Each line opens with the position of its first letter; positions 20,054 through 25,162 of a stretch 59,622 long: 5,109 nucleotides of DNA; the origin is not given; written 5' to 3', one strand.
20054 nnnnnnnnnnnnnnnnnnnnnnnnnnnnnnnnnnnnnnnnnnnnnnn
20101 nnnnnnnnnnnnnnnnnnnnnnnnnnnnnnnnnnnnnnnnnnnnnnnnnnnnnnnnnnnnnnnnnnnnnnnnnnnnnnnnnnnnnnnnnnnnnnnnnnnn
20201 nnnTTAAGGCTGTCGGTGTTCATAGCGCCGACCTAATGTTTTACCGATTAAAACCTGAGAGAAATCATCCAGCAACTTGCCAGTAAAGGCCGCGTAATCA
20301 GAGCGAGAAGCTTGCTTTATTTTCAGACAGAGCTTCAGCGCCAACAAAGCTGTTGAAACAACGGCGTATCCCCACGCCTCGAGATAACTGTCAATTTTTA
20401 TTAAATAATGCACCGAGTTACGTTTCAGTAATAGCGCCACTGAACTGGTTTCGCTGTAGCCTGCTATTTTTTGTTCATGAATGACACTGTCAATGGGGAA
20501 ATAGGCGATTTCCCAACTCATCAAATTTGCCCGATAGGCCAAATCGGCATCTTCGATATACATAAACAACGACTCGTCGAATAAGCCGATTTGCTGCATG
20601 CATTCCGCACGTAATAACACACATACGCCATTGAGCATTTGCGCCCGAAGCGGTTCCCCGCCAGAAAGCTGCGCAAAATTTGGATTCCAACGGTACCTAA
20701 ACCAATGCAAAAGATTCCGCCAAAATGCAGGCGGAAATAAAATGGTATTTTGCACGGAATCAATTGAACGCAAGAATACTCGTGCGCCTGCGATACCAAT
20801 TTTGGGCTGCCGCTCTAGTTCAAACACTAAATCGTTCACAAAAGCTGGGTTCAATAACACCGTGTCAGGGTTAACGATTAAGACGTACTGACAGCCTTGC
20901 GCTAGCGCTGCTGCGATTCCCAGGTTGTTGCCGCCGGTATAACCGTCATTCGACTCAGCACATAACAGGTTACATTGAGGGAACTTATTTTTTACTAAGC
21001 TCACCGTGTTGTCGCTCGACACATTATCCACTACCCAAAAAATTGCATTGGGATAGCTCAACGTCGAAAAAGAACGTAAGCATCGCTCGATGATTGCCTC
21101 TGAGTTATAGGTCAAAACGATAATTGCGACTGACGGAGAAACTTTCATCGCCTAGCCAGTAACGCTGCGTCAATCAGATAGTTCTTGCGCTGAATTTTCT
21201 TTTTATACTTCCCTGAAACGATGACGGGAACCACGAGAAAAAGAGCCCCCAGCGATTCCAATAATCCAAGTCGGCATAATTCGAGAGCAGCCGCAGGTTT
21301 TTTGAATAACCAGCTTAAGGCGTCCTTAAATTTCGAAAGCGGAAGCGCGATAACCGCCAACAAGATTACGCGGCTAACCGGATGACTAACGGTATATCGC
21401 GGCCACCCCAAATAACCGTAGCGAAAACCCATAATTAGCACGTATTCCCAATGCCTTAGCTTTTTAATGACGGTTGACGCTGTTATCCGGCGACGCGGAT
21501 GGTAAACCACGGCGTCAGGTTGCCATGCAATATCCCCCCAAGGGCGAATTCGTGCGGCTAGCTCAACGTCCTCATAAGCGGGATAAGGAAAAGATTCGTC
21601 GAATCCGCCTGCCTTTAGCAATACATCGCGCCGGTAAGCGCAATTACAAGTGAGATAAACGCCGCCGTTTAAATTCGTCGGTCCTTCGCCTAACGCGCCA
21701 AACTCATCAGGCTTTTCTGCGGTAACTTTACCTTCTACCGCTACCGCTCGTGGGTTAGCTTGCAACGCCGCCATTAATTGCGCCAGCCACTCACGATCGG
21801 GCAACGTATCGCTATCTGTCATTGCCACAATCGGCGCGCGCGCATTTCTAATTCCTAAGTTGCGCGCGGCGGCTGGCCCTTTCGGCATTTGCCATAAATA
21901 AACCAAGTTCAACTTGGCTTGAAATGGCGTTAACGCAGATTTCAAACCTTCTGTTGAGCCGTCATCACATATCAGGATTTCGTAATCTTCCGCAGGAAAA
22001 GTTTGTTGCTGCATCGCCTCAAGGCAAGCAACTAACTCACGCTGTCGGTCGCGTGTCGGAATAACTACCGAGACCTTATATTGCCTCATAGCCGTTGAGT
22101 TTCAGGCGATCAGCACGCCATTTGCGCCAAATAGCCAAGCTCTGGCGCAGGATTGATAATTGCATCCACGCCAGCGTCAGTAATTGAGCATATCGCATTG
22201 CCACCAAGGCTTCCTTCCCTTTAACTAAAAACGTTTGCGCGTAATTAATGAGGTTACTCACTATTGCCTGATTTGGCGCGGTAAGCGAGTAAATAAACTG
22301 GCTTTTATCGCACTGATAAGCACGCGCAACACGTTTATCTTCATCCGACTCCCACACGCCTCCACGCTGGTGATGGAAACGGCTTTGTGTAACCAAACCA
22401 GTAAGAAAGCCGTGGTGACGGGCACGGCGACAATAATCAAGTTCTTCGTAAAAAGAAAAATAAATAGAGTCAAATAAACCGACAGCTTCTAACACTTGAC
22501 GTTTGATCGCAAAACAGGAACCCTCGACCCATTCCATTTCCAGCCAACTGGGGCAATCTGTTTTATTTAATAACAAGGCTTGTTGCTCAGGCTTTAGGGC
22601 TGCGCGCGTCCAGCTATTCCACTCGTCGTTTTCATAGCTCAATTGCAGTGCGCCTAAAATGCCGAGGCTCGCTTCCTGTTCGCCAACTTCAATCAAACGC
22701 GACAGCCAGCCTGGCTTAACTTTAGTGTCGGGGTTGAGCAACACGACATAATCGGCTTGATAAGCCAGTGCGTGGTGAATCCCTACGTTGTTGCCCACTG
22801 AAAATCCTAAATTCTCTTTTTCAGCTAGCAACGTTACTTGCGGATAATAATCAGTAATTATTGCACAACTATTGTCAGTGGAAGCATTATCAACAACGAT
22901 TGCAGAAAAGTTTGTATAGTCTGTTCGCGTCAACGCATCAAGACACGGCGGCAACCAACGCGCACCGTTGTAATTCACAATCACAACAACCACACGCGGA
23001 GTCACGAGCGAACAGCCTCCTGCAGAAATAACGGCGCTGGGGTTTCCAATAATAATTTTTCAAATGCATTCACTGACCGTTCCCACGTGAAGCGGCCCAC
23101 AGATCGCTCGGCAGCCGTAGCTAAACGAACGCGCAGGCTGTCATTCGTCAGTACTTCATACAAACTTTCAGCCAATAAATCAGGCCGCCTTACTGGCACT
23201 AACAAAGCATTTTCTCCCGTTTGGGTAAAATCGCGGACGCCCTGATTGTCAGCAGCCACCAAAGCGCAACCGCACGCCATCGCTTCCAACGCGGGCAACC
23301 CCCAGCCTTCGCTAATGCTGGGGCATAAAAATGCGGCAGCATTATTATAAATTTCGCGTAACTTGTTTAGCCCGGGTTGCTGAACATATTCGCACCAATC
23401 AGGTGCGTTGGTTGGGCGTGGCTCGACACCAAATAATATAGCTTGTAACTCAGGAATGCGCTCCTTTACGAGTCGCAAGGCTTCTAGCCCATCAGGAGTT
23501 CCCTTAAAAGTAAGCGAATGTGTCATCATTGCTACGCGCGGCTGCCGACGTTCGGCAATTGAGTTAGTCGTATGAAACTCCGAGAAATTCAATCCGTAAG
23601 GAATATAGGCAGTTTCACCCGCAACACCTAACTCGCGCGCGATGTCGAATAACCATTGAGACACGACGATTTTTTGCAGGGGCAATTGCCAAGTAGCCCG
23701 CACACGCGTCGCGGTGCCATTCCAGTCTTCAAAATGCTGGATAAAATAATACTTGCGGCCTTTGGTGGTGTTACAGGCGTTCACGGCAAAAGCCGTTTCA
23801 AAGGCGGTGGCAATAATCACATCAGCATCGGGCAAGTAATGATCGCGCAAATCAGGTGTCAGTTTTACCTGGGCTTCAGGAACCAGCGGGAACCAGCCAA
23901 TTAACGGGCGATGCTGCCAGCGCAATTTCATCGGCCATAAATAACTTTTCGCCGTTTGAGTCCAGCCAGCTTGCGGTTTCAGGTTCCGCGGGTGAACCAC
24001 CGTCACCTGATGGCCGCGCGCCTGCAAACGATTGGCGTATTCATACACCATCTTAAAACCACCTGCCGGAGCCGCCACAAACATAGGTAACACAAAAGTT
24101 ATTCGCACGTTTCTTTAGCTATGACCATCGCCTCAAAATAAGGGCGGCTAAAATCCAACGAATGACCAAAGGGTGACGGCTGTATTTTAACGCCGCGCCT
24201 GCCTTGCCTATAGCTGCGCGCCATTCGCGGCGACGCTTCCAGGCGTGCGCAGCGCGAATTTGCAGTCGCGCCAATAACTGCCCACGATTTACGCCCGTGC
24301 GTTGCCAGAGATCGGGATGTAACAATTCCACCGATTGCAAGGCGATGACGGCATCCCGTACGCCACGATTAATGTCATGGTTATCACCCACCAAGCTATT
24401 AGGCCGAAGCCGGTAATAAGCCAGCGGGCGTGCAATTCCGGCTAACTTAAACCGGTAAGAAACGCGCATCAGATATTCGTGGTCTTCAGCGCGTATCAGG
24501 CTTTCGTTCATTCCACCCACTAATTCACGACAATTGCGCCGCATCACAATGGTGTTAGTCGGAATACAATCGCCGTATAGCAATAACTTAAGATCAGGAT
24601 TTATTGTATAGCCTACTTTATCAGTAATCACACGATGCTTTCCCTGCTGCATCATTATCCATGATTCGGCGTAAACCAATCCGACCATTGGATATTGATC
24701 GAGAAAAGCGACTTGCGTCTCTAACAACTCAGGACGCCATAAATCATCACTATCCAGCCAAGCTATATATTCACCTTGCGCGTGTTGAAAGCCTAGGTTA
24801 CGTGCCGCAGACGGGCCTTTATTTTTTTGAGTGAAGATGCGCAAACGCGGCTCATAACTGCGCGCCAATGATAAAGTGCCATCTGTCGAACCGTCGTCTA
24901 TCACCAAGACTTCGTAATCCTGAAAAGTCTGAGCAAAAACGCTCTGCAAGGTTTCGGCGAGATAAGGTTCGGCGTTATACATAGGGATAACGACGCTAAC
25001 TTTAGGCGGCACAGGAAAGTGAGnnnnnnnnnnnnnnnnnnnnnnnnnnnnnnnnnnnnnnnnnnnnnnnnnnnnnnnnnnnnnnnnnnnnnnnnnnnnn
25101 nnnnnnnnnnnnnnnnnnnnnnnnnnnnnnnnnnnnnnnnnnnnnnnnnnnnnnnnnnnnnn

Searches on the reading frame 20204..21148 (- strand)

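Call 58: search_protein_families(library=pfam, proteins=[window:20204-21148:-], max_evalue=0.00001)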
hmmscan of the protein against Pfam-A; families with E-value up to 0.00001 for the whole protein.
window:20204-21148:- (314 aa): 3 families
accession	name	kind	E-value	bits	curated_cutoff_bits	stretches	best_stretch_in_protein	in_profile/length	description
PF13641.12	Glyco_tranf_2_3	-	1.5e-18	68.1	27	1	5-238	1-218/230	Glycosyltransferase like family 2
PF00535.33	Glycos_transf_2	-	2.9e-13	50.5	23.3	1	9-124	2-116/168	Glycosyl transferase family 2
PF13632.12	Glyco_trans_2_3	-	1.4e-06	28.7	27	1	88-226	1-124/198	Glycosyl transferase family group 2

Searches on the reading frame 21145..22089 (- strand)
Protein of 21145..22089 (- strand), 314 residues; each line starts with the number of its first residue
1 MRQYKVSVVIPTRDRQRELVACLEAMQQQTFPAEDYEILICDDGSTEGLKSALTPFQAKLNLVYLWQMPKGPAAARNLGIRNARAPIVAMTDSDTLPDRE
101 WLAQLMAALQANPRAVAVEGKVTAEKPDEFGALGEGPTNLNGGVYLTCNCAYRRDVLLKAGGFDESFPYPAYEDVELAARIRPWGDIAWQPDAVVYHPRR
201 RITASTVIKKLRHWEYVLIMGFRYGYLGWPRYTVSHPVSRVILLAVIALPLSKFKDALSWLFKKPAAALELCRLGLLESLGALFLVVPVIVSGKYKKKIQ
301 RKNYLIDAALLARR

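Call 58: search_protein_families(library=pfam, proteins=[window:21145-22089:-], max_evalue=0.00001)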
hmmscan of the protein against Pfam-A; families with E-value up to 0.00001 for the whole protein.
window:21145-22089:- (314 aa): 3 families
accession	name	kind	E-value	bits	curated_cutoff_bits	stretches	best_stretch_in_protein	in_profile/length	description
PF00535.33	Glycos_transf_2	-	1.2e-22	81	23.3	1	7-118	1-112/168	Glycosyl transferase family 2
PF10111.15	Glyco_tranf_2_2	-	1.3e-14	54.7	27.3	1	7-115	1-117/276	Glycosyltransferase like family 2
PF13641.12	Glyco_tranf_2_3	-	7.8e-10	39.6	27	1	6-212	3-226/230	Glycosyltransferase like family 2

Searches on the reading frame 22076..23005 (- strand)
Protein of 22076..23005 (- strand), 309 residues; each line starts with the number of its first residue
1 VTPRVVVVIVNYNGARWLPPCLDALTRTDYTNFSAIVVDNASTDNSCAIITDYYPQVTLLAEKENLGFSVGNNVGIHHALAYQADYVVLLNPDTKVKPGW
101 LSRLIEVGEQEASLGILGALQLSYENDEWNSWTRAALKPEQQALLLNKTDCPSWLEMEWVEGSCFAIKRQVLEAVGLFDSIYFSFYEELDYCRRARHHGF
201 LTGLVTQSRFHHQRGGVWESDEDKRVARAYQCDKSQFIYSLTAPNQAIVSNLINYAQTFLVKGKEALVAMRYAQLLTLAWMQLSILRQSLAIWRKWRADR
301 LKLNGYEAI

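Call 58: search_protein_families(library=pfam, proteins=[window:22076-23005:-], max_evalue=0.00001)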
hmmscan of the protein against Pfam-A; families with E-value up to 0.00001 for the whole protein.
window:22076-23005:- (309 aa): 2 families
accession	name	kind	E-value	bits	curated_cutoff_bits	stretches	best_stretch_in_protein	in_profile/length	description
PF00535.33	Glycos_transf_2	-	9.6e-21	74.9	23.3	1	7-173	2-165/168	Glycosyl transferase family 2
PF13641.12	Glyco_tranf_2_3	-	7.9e-14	52.7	27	1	3-215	1-214/230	Glycosyltransferase like family 2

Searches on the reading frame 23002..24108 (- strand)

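Call 58: search_protein_families(library=pfam, proteins=[window:23002-24108:-], max_evalue=0.00001)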
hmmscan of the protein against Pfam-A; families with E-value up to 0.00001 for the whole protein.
window:23002-24108:- (368 aa): 5 families
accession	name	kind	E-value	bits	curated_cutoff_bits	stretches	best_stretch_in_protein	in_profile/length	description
PF00534.26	Glycos_transf_1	-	3.1e-21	76.1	26.4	1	190-334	15-170/172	Glycosyl transferases group 1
PF13692.12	Glyco_trans_1_4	-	1.8e-18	67.6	27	1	201-322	14-142/142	Glycosyl transferases group 1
PF13524.12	Glyco_trans_1_2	-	9.6e-10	39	25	1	212-349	7-142/144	Glycosyl transferase-like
PF13439.12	Glyco_transf_4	-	1.1e-07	32.5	28.5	1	16-174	3-167/170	Glycosyltransferase Family 4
PF20706.3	GT4-conflict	-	2.7e-06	27.1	26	1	249-348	274-384/385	Family 4 Glycosyltransferase in conflict systems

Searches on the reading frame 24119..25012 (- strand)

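Call 58: search_protein_families(library=pfam, proteins=[window:24119-25012:-], max_evalue=0.00001)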
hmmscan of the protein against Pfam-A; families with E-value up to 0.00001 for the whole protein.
window:24119-25012:- (297 aa): 3 families
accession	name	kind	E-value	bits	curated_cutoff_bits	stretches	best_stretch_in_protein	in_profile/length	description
PF00535.33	Glycos_transf_2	-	4.1e-40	137.9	23.3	1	6-163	1-166/168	Glycosyl transferase family 2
PF10111.15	Glyco_tranf_2_2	-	8.5e-20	71.8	27.3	1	6-207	1-222/276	Glycosyltransferase like family 2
PF13641.12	Glyco_tranf_2_3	-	1.1e-15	58.8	27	1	3-113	2-122/230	Glycosyltransferase like family 2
